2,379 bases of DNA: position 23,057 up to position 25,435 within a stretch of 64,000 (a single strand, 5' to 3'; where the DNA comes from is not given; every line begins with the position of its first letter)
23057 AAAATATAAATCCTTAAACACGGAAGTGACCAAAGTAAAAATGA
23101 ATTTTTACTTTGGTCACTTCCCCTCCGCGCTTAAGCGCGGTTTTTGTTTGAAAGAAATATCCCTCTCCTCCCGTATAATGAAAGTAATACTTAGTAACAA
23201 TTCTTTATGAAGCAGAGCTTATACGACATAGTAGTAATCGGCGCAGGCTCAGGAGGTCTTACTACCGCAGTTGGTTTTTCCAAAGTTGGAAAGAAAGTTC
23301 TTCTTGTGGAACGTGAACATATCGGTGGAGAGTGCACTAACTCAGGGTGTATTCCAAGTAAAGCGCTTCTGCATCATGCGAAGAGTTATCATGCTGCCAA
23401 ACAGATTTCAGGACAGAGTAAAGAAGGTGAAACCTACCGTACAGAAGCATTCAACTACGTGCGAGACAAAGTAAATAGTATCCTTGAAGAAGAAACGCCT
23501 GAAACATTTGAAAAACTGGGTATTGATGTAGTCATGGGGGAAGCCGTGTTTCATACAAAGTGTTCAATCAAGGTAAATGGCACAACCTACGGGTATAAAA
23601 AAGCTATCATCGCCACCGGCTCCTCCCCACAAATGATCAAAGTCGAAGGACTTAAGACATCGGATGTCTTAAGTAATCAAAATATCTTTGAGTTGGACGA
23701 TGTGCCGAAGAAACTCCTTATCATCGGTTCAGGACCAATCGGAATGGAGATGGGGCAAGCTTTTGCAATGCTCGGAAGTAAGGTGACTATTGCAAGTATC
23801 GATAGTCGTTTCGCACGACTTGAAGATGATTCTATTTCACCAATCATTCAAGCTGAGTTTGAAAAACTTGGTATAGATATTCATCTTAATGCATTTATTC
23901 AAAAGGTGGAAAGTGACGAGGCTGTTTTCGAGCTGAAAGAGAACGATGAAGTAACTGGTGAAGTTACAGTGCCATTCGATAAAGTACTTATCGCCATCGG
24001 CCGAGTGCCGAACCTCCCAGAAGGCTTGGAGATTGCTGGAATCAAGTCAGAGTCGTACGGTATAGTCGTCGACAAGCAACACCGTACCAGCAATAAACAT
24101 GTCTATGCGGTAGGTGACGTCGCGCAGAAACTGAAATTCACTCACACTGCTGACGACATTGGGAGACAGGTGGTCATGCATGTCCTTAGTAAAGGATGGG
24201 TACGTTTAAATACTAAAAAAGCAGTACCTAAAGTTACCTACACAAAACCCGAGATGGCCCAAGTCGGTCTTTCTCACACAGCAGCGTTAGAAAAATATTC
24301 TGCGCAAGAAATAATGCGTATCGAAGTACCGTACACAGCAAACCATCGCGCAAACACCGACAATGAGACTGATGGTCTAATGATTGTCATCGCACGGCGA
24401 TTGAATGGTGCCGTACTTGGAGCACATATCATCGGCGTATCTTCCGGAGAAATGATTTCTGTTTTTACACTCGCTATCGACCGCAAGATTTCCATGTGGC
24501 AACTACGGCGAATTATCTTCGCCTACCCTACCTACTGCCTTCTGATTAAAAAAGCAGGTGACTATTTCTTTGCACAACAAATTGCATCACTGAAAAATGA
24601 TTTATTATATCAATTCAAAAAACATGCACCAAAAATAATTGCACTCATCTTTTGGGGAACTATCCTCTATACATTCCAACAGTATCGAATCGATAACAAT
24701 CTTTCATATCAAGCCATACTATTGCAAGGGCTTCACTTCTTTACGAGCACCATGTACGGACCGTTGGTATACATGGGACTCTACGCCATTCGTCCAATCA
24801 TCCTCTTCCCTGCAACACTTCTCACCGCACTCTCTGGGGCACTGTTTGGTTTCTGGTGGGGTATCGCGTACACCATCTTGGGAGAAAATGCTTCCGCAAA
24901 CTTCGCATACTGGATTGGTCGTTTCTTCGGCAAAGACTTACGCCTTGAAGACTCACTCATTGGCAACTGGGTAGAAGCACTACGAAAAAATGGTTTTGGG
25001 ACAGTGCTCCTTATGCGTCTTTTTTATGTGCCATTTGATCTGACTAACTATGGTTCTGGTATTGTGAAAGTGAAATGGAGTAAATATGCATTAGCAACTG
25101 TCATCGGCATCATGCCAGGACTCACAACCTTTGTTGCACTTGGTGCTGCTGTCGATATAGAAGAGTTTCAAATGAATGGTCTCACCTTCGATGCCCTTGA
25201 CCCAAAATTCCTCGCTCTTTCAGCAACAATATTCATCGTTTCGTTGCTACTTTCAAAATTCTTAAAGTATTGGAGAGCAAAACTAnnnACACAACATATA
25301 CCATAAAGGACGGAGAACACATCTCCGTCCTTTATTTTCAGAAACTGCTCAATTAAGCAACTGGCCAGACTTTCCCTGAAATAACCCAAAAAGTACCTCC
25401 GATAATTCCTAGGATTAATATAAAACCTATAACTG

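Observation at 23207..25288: FAD-dependent disulfide oxidoreductase fused to a DedA/TVP38 membrane domain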

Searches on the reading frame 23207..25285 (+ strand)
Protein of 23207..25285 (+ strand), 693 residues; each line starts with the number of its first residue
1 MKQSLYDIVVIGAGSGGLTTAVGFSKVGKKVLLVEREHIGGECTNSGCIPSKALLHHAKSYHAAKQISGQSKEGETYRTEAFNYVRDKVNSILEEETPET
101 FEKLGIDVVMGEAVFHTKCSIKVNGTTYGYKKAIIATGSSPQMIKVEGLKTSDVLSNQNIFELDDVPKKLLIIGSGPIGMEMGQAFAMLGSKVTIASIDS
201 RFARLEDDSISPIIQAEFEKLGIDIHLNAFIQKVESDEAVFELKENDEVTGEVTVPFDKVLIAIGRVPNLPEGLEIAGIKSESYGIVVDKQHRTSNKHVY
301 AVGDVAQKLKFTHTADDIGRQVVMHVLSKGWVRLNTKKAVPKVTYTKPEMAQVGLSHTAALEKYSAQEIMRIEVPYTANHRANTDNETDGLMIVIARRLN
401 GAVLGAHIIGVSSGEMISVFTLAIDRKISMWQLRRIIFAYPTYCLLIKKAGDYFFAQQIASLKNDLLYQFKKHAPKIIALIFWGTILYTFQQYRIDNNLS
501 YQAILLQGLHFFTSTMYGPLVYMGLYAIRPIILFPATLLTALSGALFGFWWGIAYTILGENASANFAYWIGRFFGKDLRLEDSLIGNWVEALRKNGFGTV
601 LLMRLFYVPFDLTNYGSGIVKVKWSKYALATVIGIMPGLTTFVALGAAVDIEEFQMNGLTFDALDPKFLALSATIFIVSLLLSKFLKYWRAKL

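Call 3: search_protein_families(library=pfam, proteins=[window:23207-25285:+], max_evalue=0.01)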
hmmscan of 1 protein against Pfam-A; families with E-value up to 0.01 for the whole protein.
window:23207-25285:+ (693 aa): 17 families
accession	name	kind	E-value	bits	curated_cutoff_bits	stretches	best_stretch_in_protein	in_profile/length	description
PF07992.20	Pyr_redox_2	-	1.1e-61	209.3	26.1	1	6-317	1-289/291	Pyridine nucleotide-disulphide oxidoreductase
PF02852.28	Pyr_redox_dim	-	2.9e-23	82.6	25.3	1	340-443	1-102/110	Pyridine nucleotide-disulphide oxidoreductase, dimerisation domain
PF09335.16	VTT_dom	-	3.6e-22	79.6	33.9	1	534-647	1-122/123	VTT domain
PF00070.33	Pyr_redox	-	5.9e-19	68.8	22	1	169-239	1-71/82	Pyridine nucleotide-disulphide oxidoreductase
PF13738.12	Pyr_redox_3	-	5.5e-12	46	30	1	118-303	113-305/305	Pyridine nucleotide-disulphide oxidoreductase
PF12831.13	FAD_oxidored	-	1.7e-07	31.3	27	1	7-69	1-66/416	FAD dependent oxidoreductase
PF01266.30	DAO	-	3.2e-06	27.3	27.9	1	7-44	1-39/353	FAD dependent oxidoreductase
PF13450.12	NAD_binding_8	-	1.9e-05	25.3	21.9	1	10-45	1-37/68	NAD(P)-binding Rossmann-like domain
PF03721.20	UDPG_MGDP_dh_N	-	3.1e-05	24.1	27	0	8-37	3-32/187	UDP-glucose/GDP-mannose dehydrogenase family, NAD binding domain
PF00890.30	FAD_binding_2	-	5.7e-05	22.9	20.4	1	7-42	1-37/414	FAD binding domain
PF01134.28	GIDA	-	0.0001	22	22.1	1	7-58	1-48/391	Glucose inhibited division protein A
PF01946.23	Thi4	-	0.00025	20.8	26.2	1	6-48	18-62/235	Thi4 family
PF03486.20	HI0933_like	-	0.00037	20.5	50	1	7-38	2-33/244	HI0933-like protein Rossmann domain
PF02737.24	3HCDH_N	-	0.00039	20.8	22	0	171-244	3-77/180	3-hydroxyacyl-CoA dehydrogenase, NAD binding domain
PF01494.25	FAD_binding_3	-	0.001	18.8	22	0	7-37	3-33/349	FAD binding domain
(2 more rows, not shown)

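Call 4: search_protein_families(library=ncbifam, proteins=[window:23207-25285:+], max_evalue=0.01)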
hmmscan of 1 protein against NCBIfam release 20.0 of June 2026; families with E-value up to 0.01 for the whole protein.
window:23207-25285:+ (693 aa): 109 families (the best 25 are shown)
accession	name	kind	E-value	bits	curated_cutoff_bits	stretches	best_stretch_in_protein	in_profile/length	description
NF004991.0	PRK06370.1-3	subfamily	1.8e-114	383.1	620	1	4-470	34-503/509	FAD-containing oxidoreductase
TIGR01350.1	lipoamide_DH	equivalog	4.2e-106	355.4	408.8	1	6-458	2-458/461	dihydrolipoyl dehydrogenase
TIGR02053.1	MerA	equivalog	3e-94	316.6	454.45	1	6-454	1-453/465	mercury(II) reductase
NF004776.0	PRK06116.1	equivalog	3.3e-74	250.5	480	1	5-437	4-436/450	glutathione-disulfide reductase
NF004943.0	PRK06292.2-1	equivalog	6.9e-72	242.7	432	1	6-450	4-451/456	dihydrolipoyl dehydrogenase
NF004945.0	PRK06292.2-3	equivalog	1.8e-71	241.5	494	1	6-443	4-441/457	dihydrolipoyl dehydrogenase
NF004992.0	PRK06370.1-4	equivalog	3.4e-68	230.2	629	1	4-447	3-448/459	FAD-containing oxidoreductase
NF004939.0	PRK06292.1-1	equivalog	5e-68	229.9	435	1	1-442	1-446/476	dihydrolipoyl dehydrogenase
NF005572.0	PRK07251.1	equivalog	3.2e-67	227.2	537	1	5-443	3-428/438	FAD-containing oxidoreductase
TIGR01421.1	gluta_reduc_1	equivalog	2.3e-66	224.9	556.15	1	6-425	3-424/450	glutathione-disulfide reductase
NF041853.1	hythiocyan_redase_MerA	equivalog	2.3e-65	221.2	650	1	6-443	4-430/440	hypothiocyanous acid reductase MerA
NF004947.0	PRK06292.2-5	equivalog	4e-65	220.5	592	1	6-449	4-453/474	dihydrolipoyl dehydrogenase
NF003585.0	PRK05249.1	equivalog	2.8e-64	217.5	465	1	2-444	3-447/464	Si-specific NAD(P)(+) transhydrogenase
NF005883.0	PRK07845.1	equivalog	2.7e-62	211.3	479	1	7-450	4-455/466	NAD(P)H-quinone dehydrogenase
NF040477.1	chlor_oxi_RclA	equivalog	3.5e-61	207.2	740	1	6-443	4-429/441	reactive chlorine resistance oxidoreductase RclA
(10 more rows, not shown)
